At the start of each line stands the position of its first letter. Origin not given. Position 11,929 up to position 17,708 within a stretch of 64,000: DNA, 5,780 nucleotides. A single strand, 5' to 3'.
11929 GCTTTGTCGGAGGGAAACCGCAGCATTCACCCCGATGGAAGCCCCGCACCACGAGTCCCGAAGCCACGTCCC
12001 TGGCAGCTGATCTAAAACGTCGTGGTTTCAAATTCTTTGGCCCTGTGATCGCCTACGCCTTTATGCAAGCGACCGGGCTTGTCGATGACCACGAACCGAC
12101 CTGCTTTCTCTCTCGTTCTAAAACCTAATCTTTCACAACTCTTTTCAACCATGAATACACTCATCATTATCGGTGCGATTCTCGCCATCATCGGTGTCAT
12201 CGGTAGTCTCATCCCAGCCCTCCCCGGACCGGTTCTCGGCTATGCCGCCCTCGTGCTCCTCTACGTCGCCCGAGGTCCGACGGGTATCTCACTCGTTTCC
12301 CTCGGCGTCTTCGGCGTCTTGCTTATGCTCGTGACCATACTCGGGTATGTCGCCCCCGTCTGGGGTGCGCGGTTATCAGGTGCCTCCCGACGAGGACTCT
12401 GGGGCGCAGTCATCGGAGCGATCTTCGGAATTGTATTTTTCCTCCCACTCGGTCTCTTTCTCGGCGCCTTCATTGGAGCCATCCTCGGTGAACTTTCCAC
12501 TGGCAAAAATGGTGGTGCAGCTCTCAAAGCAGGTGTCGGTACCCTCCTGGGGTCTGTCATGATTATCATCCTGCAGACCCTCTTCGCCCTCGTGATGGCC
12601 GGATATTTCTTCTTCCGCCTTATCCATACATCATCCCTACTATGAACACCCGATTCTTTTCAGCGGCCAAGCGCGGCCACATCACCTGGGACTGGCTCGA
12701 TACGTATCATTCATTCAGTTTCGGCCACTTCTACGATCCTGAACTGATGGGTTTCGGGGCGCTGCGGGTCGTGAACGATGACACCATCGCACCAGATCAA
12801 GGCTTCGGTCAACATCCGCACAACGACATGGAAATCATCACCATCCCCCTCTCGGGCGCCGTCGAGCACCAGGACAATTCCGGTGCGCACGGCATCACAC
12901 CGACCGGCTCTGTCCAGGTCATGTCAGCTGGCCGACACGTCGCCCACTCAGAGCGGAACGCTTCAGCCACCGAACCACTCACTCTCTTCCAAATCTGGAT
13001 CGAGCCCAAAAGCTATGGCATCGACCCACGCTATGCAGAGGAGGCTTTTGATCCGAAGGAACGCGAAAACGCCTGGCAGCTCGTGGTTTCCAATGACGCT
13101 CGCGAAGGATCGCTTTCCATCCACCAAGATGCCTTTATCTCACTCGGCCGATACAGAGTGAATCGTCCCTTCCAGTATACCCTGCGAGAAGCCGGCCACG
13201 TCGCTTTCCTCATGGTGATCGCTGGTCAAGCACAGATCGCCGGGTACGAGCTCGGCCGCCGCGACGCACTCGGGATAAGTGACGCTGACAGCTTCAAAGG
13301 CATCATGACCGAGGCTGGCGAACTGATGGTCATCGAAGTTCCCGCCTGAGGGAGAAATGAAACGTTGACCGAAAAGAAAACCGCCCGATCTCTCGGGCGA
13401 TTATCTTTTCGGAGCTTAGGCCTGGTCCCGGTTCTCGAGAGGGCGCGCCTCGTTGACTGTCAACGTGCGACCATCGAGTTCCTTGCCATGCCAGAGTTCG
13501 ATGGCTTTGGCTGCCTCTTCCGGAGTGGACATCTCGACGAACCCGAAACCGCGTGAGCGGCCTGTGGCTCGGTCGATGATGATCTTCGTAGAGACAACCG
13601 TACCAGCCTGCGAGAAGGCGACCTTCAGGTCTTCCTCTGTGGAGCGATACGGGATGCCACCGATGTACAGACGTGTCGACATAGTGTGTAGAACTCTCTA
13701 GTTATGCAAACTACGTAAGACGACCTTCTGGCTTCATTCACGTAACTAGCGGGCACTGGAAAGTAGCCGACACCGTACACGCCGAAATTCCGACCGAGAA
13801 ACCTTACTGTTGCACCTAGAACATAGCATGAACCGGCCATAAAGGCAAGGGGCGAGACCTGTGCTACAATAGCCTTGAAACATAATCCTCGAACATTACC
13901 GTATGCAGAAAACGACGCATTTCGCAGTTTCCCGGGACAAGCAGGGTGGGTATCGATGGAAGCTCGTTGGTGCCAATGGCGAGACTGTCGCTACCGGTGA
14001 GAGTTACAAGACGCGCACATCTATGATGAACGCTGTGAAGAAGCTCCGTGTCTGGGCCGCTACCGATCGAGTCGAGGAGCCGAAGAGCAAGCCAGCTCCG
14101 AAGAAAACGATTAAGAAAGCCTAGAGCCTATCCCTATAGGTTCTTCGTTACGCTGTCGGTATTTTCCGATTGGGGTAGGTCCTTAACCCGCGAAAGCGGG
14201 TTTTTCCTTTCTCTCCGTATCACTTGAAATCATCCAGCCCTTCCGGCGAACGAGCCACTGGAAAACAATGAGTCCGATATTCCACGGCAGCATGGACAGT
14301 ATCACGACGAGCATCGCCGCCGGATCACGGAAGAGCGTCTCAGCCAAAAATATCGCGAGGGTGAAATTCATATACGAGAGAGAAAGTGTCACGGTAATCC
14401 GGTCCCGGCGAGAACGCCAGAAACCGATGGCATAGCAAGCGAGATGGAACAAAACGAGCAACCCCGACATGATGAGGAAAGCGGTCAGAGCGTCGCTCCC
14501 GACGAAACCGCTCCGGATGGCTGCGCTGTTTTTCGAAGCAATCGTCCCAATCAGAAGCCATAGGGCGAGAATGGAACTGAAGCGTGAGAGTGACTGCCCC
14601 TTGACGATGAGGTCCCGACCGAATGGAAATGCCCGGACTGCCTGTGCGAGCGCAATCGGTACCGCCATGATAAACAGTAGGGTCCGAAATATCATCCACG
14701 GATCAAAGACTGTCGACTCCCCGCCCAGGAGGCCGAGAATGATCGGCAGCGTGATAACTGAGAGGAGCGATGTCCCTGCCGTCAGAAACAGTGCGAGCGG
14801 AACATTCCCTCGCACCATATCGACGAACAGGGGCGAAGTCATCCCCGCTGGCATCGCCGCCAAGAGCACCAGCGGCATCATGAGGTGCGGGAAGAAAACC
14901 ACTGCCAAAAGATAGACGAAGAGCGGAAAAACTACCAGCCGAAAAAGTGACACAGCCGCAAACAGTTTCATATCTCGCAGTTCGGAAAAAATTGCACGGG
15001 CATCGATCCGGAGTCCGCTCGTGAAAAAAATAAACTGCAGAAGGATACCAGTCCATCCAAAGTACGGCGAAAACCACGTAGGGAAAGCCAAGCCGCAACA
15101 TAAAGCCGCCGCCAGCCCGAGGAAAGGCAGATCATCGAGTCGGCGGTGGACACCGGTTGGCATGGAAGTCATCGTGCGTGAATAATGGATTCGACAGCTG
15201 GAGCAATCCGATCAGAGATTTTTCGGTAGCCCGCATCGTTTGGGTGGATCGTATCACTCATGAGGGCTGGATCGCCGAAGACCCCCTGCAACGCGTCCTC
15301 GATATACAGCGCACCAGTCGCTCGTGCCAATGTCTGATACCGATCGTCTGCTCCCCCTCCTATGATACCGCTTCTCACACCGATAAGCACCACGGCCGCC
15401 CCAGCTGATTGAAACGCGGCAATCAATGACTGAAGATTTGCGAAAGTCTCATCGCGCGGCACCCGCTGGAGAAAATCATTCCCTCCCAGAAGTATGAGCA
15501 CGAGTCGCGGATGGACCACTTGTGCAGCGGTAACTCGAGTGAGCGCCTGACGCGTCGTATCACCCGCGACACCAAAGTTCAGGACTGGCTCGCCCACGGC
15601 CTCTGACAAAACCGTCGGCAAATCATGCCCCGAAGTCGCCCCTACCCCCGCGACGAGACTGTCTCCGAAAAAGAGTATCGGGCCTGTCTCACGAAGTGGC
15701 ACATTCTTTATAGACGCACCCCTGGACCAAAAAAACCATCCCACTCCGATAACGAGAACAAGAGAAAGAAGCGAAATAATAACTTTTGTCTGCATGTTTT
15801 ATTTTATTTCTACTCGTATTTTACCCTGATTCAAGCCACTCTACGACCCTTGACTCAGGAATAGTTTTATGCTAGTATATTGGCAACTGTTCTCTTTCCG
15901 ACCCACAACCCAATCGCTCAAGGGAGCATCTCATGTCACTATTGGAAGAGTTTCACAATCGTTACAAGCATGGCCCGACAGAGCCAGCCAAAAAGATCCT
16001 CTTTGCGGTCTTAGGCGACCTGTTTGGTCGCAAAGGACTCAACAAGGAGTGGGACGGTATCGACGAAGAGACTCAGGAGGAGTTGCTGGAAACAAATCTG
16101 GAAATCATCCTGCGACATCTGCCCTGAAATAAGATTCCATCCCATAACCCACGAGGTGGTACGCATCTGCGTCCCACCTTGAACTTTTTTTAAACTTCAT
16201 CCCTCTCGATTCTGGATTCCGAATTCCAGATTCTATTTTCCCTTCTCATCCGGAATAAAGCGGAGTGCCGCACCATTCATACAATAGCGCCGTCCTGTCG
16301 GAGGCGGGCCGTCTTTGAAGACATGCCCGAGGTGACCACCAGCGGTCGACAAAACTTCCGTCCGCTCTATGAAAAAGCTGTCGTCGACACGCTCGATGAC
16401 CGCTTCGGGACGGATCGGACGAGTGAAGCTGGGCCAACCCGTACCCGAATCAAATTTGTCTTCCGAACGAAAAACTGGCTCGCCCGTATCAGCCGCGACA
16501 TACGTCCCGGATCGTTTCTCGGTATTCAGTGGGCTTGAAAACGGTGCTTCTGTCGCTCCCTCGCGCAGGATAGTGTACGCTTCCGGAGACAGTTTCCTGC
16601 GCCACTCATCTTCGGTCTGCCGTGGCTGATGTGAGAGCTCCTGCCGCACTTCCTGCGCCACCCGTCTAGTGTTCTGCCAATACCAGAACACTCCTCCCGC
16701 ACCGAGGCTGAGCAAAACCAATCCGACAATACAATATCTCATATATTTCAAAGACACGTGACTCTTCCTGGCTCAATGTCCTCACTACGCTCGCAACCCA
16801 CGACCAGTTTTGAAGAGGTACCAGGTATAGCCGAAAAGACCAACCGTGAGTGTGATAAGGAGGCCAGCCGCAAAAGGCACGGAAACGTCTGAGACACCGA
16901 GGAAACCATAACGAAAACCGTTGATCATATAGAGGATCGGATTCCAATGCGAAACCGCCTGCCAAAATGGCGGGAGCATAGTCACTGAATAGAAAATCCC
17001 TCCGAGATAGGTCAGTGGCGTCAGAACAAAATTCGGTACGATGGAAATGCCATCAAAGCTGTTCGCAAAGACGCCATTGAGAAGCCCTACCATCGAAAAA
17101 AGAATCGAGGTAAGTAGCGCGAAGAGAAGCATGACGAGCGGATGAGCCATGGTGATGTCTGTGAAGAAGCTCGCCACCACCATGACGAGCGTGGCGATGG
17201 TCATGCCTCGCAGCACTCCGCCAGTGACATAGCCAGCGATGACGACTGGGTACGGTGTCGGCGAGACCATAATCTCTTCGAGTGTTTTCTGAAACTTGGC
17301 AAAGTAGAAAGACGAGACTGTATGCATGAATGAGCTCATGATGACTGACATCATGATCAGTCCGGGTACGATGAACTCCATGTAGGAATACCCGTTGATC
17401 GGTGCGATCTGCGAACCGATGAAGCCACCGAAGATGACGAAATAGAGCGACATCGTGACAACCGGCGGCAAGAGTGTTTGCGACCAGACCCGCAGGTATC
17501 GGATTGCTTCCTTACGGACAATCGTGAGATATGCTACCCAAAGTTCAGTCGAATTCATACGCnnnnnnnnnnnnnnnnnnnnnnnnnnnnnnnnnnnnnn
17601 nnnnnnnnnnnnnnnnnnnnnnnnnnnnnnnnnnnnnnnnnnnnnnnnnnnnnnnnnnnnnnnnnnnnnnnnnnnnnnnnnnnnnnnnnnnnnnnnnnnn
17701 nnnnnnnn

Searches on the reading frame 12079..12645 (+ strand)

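Call 74: search_protein_families(library=pfam, proteins=[window:12079-12645:+], max_evalue=0.001)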
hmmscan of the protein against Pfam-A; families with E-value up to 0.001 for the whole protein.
window:12079-12645:+ (188 aa): 2 families
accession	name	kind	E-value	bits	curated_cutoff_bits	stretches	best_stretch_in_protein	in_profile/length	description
PF04306.18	DUF456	-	4.9e-30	105.1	29.4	1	44-180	1-138/139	Protein of unknown function (DUF456)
PF06897.17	DUF1269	-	0.00021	22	26.9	1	107-140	2-36/100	Protein of unknown function (DUF1269)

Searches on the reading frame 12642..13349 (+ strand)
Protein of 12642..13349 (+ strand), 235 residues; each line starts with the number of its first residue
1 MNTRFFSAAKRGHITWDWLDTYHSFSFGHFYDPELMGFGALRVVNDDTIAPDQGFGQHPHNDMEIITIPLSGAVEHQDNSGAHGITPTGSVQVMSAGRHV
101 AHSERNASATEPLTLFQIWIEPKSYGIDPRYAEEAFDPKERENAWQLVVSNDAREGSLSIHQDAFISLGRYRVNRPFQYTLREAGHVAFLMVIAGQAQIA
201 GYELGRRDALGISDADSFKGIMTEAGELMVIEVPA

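Call 74: search_protein_families(library=pfam, proteins=[window:12642-13349:+], max_evalue=0.001)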
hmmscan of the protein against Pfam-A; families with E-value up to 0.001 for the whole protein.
window:12642-13349:+ (235 aa): 2 families
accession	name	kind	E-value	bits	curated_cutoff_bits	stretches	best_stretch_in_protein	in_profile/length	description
PF02678.22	Pirin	-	1.6e-30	105.7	26.1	1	16-120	11-108/108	Pirin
PF17954.7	Pirin_C_2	-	3.4e-18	66.1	22.9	1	147-233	1-86/86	Quercetinase C-terminal cupin domain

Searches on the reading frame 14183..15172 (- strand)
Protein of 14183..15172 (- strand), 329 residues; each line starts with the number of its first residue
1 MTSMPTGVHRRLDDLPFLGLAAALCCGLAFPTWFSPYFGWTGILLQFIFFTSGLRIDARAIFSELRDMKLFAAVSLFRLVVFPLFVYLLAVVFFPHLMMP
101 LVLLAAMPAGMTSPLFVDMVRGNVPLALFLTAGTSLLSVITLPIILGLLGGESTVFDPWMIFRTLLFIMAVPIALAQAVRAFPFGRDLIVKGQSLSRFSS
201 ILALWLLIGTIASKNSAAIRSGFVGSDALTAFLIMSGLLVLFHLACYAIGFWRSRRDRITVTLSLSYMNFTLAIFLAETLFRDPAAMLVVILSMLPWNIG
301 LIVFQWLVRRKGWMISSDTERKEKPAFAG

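Call 73: search_protein_families(library=pfam, proteins=[window:14183-15172:-], max_evalue=0.001)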
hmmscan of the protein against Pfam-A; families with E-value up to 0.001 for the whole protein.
window:14183-15172:- (329 aa): 2 families
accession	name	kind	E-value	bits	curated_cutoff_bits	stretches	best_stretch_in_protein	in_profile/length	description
PF13593.11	SBF_like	-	2.6e-20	73.4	25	1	39-310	31-310/313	SBF-like CPA transporter family (DUF4137)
PF01758.21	SBF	-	8e-14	52.2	24.3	1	43-214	2-183/191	Sodium Bile acid symporter family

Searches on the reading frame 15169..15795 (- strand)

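Call 73: search_protein_families(library=pfam, proteins=[window:15169-15795:-], max_evalue=0.001)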
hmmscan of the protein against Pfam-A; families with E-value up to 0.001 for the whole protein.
window:15169-15795:- (208 aa): 3 families
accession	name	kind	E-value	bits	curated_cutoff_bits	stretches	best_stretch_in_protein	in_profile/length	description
PF13472.12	Lipase_GDSL_2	-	1.6e-24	87.8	32.9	1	42-191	1-177/178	GDSL-like Lipase/Acylhydrolase family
PF00657.28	Lipase_GDSL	-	9.9e-14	52.4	23.6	1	40-135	1-117/208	GDSL-like Lipase/Acylhydrolase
PF14606.12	Lipase_GDSL_3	-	0.00069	20.4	27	0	39-80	3-45/178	GDSL-like Lipase/Acylhydrolase family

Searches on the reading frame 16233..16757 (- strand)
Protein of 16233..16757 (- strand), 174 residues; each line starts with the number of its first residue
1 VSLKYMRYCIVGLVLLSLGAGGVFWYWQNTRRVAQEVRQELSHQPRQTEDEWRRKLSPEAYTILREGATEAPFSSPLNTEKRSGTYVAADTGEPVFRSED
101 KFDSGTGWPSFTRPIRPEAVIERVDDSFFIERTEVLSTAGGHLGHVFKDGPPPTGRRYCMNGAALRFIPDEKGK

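Call 73: search_protein_families(library=pfam, proteins=[window:16233-16757:-], max_evalue=0.001)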
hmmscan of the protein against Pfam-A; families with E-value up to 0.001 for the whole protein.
window:16233-16757:- (174 aa): 1 family
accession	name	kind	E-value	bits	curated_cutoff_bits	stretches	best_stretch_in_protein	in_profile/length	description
PF01641.26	SelR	-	8.7e-42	142.2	24.9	1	56-169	1-116/116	SelR domain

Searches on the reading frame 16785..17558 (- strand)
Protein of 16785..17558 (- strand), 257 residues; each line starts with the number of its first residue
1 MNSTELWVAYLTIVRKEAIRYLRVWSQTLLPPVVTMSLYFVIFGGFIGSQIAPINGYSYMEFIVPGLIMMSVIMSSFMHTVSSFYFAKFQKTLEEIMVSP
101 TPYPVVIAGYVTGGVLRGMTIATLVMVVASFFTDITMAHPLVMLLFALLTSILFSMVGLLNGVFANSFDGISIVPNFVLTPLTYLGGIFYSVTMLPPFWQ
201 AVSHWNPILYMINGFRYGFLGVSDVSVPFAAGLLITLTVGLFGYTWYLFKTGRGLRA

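Call 73: search_protein_families(library=pfam, proteins=[window:16785-17558:-], max_evalue=0.001)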
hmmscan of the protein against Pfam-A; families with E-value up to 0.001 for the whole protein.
window:16785-17558:- (257 aa): 2 families
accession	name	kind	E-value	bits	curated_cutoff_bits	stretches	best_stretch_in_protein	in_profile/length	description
PF01061.29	ABC2_membrane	-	5.3e-35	121.3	26.9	1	10-219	3-210/211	ABC-2 type transporter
PF12698.13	ABC2_membrane_3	-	4.8e-09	36.2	31.6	1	58-243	159-343/347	ABC-2 family transporter protein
